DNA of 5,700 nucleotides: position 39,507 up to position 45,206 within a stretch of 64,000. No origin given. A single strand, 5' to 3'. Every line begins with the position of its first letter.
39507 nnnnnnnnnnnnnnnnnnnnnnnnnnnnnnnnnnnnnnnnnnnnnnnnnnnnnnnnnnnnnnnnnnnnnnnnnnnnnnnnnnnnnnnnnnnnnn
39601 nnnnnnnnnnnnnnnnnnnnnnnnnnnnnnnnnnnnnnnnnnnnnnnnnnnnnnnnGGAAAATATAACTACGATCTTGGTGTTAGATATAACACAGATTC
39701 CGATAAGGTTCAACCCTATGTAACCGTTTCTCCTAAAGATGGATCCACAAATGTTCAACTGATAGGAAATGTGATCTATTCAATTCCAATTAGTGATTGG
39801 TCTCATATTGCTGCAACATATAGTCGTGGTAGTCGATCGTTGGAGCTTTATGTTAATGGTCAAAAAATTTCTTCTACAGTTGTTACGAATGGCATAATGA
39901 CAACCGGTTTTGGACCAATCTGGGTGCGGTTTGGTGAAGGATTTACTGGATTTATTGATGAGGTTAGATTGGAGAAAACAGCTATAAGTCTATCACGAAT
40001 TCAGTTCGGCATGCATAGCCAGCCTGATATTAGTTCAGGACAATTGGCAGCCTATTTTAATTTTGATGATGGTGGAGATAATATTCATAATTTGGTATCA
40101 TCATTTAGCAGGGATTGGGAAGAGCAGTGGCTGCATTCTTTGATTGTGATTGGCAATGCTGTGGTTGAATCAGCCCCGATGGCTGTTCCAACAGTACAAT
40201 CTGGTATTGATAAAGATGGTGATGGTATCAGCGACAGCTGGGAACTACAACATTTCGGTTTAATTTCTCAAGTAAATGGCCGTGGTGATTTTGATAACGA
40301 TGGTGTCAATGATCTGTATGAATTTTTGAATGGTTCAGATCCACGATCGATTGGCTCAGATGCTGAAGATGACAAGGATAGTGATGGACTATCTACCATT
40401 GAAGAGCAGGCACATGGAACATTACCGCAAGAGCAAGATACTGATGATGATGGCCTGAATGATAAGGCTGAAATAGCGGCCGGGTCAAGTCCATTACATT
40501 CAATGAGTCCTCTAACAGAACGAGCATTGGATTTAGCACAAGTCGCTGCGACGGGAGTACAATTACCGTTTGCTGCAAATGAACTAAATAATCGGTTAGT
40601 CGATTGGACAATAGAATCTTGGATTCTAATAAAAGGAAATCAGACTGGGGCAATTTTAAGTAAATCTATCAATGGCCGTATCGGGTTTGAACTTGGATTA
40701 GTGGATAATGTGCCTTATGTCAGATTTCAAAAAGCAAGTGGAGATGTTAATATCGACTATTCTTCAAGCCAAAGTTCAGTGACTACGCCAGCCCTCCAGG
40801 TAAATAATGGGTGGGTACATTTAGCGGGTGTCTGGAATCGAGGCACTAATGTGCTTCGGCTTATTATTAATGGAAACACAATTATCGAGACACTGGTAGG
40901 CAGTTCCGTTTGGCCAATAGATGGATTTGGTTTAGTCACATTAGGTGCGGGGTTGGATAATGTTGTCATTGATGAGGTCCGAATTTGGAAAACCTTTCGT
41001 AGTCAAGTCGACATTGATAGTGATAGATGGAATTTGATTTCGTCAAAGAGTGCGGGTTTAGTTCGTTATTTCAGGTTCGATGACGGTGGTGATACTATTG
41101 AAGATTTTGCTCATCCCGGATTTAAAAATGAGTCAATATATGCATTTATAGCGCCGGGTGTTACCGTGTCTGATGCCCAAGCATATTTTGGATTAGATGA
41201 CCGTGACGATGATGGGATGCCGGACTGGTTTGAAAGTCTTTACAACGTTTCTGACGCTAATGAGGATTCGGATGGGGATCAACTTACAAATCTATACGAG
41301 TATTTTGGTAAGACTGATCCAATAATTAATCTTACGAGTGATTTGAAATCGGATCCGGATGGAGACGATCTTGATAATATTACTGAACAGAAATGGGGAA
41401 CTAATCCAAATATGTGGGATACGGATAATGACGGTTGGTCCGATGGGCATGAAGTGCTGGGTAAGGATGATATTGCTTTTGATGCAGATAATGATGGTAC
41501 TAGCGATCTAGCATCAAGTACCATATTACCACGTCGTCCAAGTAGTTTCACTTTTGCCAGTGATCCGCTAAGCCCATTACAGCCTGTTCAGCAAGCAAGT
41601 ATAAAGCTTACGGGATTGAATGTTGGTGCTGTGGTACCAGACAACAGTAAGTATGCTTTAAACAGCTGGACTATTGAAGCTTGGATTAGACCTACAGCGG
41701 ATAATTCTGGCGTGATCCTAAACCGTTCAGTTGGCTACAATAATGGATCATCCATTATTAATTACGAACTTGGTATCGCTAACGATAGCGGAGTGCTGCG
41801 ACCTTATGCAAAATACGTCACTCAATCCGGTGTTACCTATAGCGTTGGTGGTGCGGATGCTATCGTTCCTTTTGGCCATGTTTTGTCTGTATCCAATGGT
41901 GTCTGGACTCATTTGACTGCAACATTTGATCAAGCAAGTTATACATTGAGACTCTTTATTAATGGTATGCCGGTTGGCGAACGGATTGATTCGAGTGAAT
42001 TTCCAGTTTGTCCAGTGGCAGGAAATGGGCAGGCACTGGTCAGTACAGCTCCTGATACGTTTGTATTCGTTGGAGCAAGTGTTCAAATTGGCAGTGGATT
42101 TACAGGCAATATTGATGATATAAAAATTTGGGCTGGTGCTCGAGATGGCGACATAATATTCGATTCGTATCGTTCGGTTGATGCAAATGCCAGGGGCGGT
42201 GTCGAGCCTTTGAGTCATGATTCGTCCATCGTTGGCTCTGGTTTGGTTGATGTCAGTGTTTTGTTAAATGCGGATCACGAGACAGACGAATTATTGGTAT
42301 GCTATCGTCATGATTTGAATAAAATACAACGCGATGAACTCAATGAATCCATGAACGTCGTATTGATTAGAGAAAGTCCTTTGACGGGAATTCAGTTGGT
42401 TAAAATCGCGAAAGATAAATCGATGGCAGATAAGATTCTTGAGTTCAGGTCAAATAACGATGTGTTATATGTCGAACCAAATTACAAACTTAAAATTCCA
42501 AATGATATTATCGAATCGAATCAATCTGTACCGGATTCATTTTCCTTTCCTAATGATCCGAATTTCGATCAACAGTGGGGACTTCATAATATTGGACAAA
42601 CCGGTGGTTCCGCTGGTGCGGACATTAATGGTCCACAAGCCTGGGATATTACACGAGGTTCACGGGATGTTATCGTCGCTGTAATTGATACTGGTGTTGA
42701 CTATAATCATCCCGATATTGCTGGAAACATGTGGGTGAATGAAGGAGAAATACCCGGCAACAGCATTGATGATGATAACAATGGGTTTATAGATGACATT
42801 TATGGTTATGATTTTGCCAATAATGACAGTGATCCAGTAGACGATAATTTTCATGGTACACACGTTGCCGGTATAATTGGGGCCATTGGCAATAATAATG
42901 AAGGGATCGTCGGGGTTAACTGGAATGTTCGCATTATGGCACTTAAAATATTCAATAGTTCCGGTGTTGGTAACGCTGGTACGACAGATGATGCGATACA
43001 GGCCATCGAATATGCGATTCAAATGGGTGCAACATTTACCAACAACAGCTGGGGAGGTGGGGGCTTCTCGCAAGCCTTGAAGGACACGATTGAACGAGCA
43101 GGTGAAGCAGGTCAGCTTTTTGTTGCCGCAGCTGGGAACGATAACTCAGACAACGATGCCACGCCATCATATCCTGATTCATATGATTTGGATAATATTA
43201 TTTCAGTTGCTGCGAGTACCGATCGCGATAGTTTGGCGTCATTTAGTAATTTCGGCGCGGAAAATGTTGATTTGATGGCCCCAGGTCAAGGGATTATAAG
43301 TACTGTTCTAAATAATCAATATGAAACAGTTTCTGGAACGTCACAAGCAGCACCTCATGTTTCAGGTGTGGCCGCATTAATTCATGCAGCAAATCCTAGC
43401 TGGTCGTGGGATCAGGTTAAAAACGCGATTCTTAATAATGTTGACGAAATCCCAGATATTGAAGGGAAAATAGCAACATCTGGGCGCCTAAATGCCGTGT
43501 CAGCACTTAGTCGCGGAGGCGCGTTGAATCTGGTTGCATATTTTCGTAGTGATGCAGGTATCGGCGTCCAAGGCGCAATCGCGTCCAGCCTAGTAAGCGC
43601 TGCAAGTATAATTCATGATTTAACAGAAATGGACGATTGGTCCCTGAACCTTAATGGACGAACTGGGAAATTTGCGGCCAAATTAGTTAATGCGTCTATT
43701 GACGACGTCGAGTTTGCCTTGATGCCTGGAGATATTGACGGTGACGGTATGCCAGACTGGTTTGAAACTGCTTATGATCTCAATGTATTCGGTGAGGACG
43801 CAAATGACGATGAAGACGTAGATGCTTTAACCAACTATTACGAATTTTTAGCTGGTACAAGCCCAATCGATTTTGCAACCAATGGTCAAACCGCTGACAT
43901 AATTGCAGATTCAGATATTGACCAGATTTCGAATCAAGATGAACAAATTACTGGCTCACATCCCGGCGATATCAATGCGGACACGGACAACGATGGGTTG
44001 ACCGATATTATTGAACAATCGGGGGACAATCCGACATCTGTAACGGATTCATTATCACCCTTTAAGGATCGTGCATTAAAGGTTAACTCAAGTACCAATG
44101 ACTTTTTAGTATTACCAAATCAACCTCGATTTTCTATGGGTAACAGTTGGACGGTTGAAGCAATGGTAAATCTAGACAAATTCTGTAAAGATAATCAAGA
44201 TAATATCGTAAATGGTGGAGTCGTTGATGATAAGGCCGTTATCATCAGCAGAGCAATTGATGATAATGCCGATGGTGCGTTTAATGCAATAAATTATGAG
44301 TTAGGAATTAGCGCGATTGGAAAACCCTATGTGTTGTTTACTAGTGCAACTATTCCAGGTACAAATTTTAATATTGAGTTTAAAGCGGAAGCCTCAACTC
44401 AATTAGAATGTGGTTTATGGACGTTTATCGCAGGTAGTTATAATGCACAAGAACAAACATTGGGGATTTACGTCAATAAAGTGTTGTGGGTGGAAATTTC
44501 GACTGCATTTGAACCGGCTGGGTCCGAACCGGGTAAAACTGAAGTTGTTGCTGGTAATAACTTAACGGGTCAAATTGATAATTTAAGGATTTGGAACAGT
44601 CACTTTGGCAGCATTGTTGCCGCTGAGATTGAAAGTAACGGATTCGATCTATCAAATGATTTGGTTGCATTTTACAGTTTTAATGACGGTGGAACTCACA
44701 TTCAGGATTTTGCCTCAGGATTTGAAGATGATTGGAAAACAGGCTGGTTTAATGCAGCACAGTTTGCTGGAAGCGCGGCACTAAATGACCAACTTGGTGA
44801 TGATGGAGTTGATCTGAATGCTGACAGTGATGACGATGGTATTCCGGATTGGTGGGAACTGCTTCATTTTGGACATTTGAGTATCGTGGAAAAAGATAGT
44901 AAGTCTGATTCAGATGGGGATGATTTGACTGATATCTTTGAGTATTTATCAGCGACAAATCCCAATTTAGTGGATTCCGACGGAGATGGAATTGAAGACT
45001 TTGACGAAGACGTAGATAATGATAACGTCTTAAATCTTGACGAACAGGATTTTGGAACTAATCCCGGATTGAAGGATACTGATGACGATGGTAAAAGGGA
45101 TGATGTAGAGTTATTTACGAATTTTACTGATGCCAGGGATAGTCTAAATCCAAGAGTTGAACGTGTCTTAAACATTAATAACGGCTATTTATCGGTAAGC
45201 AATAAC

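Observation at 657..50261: Single 49.6-kb ORF encoding a ~16.5k-residue secreted giant protein that occupies 77% of the window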

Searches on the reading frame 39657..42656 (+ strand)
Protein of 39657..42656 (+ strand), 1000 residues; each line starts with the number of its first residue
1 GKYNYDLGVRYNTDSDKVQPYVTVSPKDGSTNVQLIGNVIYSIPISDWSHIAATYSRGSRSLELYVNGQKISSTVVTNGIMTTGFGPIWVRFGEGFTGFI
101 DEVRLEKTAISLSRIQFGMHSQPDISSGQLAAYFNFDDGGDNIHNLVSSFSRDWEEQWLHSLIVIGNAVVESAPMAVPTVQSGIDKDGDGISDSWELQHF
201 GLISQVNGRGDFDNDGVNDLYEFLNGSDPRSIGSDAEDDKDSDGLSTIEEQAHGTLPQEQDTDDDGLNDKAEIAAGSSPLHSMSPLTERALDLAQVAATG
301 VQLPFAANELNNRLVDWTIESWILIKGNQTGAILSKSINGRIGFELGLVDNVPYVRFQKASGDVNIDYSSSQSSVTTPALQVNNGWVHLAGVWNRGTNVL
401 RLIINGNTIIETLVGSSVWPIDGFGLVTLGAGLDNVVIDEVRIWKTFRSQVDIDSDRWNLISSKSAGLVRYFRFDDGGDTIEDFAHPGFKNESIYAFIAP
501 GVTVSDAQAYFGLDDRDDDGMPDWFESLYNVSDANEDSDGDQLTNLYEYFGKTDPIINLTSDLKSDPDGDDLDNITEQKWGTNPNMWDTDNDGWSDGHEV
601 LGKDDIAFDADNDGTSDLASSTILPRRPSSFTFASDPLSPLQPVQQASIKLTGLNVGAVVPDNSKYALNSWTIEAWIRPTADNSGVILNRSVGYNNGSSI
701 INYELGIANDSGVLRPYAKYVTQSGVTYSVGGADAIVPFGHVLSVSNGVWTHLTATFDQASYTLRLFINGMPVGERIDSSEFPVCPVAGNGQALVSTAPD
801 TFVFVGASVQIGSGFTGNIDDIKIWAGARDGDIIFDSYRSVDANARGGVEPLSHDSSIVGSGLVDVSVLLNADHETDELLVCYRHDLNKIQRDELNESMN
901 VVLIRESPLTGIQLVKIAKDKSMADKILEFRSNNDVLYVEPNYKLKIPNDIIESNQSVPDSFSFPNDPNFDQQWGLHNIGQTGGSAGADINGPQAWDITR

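Call 6: search_protein_families(library=pfam, proteins=[window:39657-42656:+], max_evalue=0.01)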
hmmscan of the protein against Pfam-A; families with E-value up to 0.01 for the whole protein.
window:39657-42656:+ (1000 aa): 4 families
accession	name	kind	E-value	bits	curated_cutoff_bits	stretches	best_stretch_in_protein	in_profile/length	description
PF13385.13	Laminin_G_3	-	1.2e-37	129.8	27.6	3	660-830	9-146/151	Concanavalin A-like lectin/glucanases superfamily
PF22148.1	Fervidolysin_NPro-like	-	2.1e-07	31.7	21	1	871-942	12-81/81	Fervidolysin N-terminal prodomain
PF18884.5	TSP3_bac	-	8.2e-06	26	25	2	185-201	1-16/22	Bacterial TSP3 repeat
PF00354.24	Pentaxin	-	0.0041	17.3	25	0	749-827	84-156/194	Pentaxin family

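Call 18: search_protein_families(library=ncbifam, proteins=[window:39657-42656:+], max_evalue=0.01)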
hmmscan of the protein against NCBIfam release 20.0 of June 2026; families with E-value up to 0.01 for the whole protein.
window:39657-42656:+ (1000 aa): 1 family
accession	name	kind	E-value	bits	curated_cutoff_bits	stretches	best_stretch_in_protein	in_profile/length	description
NF033765.2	gliding_CglD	equivalog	3.9e-07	28.3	400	2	512-610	156-251/1124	adventurous gliding motility lipoprotein CglD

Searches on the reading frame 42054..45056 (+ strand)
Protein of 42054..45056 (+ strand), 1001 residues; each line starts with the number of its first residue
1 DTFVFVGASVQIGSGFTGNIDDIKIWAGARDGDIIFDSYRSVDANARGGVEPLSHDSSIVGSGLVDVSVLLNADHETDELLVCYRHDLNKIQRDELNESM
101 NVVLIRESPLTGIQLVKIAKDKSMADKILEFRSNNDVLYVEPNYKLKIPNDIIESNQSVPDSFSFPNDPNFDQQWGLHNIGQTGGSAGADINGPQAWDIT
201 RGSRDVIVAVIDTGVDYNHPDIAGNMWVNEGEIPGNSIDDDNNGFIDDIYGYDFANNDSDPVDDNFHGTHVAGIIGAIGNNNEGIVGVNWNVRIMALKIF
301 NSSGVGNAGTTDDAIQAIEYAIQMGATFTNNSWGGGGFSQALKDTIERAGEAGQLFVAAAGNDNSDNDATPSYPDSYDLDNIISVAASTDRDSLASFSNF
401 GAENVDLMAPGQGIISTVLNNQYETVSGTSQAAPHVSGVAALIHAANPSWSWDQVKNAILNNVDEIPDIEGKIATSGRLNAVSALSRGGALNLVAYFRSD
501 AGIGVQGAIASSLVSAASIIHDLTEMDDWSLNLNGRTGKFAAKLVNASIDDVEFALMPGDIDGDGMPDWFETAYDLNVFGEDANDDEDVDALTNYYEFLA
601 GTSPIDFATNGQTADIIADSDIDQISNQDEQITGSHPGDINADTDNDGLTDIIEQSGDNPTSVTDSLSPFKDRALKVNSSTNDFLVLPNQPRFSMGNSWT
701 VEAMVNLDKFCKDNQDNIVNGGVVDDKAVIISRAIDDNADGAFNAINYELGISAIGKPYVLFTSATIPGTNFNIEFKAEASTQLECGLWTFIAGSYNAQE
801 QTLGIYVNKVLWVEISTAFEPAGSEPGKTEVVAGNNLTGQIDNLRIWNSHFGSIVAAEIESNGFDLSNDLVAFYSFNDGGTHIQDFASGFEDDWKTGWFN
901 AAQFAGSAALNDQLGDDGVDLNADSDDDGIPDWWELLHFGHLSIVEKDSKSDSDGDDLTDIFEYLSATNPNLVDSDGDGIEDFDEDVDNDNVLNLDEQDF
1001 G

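Call 30: find_homologous_proteins(query=window:42054-45056:+, max_evalue=1e-10)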
Query window:42054-45056:+ (1001 aa): 7772 proteins with E <= 1e-10 among 8000 candidates; the best 120 are listed.
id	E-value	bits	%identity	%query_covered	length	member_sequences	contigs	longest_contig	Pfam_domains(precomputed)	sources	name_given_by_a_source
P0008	0.0e+0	1043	50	37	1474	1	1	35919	PF22148.2,PF00082.28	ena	-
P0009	0.0e+0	1037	49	41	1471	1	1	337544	PF22148.2,PF00082.28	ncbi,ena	-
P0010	0.0e+0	1027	48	41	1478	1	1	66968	PF22148.2,PF00082.28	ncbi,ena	-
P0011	2.4e-224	766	45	43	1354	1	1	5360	PF22148.2,PF25788.3,PF00041.28,PF00082.28,PF10179.16,PF16656.12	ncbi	ncbi:MAG: S8 family serine peptidase [Bacteroidota bacterium]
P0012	1.1e-222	760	47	41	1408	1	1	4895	PF22148.2,PF25059.2,PF00041.28,PF00082.28,PF16656.12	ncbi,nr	ncbi:MAG: S8 family serine peptidase, partial [Chlamydiota bacterium]|nr:S8 family serine peptidase 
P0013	1.4e-217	744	45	42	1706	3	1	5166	PF22073.3,PF22148.2,PF15780.12,PF07610.18,PF22066.3,PF22067.3,PF12371.15,PF06119.20,PF22544.3,PF00041.28,PF00082.28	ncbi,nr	ncbi:MAG TPA: choice-of-anchor D domain-containing protein, partial [Candidatus Marinimicrobia bacte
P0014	1.8e-193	664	46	42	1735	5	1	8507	PF19190.7,PF22148.2,PF00082.28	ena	-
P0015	1.3e-192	661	46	42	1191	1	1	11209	PF22352.3,PF22148.2,PF00801.27,PF00082.28,PF18911.7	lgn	-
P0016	1.3e-186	641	45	42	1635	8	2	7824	PF19190.7,PF22148.2,PF00082.28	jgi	jgi:subtilisin family serine protease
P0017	2.0e-182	627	-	-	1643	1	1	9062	PF19190.7,PF16132.12,PF22148.2,PF03160.21,PF00082.28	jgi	jgi:subtilisin family serine protease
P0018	5.4e-173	596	43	40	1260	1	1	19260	PF22148.2,PF07705.18,PF00082.28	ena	-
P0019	2.2e-164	567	45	41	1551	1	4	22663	PF04151.22,PF16116.11,PF07705.18,PF00082.28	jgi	-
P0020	2.3e-154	534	43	41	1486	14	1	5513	PF22148.2,PF07705.18,PF01483.28,PF00041.28,PF00082.28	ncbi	-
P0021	2.6e-153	531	44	44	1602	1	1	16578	PF19190.7,PF22148.2,PF00082.28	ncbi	-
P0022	5.3e-151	523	43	41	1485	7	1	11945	PF22148.2,PF07705.18,PF01483.28,PF00041.28,PF00082.28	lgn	-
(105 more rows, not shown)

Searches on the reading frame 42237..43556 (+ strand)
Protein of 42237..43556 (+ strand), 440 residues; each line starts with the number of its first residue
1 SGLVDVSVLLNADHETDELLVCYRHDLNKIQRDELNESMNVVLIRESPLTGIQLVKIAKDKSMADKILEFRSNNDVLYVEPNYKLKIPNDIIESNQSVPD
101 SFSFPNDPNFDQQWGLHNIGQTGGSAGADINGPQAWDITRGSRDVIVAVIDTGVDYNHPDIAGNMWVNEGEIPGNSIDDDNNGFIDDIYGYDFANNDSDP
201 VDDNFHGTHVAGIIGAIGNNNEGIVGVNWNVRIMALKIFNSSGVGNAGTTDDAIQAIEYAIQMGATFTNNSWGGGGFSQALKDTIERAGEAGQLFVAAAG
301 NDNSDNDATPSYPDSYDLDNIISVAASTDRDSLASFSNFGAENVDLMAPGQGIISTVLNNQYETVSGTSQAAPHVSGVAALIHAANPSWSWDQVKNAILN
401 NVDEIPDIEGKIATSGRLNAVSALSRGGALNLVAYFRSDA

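Call 33: search_solved_structures(query=window:42237-43556:+, show_alignments=1)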
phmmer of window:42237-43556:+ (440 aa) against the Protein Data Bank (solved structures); distinct sequences matched with E-value up to 0.001: 190 (the best 60 are shown).
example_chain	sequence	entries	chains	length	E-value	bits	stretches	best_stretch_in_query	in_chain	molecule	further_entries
3vv3_A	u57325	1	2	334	5.8e-98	332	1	104-424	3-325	Deseasin MCP-01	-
4lvn_A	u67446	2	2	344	2.2e-51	178.5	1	147-419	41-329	Subtilisin-like serine protease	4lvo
8pol_A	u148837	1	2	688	1.5e-50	175.7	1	93-419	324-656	Subtilisin-like protease 1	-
4tr2_A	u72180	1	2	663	1.3e-48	169.4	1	146-426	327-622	Subtilisin-like 1 serine protease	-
8cp0_A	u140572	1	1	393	7e-48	166.9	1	146-426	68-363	subtilisin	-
8coy_A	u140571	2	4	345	7.7e-48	166.8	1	146-424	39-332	subtilisin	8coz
8qke_A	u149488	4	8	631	1.7e-47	165.7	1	146-426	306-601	subtilisin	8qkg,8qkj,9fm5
1dbi_A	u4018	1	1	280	1.4e-46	162.7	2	188-424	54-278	AK.1 SERINE PROTEASE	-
1thm_A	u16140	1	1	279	2.2e-40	142.2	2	189-424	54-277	THERMITASE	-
1tec_E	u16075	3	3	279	2.6e-40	142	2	189-424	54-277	THERMITASE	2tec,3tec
3qtl_A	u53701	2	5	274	1e-36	130.1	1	189-400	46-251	Subtilisin-like serin protease | KerA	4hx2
4gi3_A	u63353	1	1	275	1.1e-36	130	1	189-400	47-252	KerA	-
1bh6_A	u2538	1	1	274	1.4e-36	129.7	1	188-404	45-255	SUBTILISIN DY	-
1af4_A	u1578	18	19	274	2.2e-36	129.1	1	189-400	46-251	SUBTILISIN CARLSBERG | SUBTILISIN CARLSBERG, TYPE VIII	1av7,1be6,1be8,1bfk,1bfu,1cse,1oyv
1scn_E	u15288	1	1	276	2.2e-36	129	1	189-400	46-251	SUBTILISIN CARLSBERG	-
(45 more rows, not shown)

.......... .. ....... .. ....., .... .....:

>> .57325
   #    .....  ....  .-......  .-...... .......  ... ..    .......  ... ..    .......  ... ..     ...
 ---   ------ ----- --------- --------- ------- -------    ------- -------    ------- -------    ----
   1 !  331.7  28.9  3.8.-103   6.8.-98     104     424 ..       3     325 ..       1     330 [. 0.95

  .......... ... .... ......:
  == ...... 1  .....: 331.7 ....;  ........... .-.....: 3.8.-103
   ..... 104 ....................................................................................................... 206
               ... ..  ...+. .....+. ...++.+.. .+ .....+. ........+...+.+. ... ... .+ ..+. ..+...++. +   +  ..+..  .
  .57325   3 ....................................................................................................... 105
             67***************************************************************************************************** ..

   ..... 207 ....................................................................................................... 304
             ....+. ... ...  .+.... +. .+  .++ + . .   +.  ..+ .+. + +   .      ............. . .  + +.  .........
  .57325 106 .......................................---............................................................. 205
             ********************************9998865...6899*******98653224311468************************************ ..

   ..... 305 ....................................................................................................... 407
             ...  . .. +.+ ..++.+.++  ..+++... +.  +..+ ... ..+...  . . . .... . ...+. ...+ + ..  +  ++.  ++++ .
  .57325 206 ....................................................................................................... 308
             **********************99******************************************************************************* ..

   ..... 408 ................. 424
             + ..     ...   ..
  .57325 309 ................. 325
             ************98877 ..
